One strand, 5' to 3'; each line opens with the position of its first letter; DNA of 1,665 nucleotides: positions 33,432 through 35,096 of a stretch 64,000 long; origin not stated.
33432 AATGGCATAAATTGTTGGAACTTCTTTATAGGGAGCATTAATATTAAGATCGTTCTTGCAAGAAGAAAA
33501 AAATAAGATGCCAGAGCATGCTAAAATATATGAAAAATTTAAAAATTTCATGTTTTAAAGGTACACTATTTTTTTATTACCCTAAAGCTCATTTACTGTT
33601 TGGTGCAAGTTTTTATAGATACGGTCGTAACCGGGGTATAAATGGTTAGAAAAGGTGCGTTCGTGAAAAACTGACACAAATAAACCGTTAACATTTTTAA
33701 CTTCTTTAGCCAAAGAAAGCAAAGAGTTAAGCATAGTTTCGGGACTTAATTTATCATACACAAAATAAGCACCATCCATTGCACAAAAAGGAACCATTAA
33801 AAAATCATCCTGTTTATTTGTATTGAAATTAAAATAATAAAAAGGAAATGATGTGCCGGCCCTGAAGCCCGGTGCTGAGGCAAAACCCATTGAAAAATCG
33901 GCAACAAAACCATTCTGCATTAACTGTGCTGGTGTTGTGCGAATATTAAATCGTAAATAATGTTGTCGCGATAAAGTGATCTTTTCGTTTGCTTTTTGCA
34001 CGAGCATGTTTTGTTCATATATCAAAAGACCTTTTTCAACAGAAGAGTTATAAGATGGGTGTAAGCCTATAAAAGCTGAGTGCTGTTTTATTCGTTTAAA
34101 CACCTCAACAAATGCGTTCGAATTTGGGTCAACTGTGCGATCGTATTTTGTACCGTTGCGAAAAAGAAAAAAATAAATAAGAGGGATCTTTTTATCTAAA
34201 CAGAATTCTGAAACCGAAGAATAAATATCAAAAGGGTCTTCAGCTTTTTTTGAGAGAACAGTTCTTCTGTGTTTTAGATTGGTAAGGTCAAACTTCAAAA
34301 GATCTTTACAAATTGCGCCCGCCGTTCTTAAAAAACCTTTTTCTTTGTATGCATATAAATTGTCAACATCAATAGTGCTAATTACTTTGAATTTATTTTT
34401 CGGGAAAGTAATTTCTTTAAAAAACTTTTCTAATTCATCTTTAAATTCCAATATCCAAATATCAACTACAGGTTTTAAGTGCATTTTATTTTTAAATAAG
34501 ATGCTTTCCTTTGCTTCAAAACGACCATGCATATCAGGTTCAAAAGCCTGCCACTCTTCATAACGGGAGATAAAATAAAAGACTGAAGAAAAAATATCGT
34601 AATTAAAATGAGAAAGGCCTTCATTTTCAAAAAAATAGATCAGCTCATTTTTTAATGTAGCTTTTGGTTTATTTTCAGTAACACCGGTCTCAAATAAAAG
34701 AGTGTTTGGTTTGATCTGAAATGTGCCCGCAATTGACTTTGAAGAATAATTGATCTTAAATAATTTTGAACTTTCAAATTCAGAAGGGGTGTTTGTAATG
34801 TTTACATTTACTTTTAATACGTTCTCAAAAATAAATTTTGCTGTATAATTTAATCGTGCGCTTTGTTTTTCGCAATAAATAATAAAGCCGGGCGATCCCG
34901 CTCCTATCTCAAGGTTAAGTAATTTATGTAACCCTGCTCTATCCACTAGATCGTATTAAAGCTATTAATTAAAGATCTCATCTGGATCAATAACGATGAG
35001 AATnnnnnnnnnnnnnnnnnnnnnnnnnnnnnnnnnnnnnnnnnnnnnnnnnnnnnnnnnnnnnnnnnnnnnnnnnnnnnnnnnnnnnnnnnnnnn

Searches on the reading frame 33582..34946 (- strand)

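Call 7: search_protein_families(library=pfam, proteins=[window:33582-34946:-], max_evalue=0.001)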
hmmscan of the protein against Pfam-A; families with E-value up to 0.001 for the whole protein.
window:33582-34946:- (454 aa): 1 family
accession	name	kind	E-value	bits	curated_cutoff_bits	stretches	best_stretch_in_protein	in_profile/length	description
PF23019.1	DUF7033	-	4.8e-30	104.3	27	1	115-202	2-89/90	Family of unknown function (DUF7033)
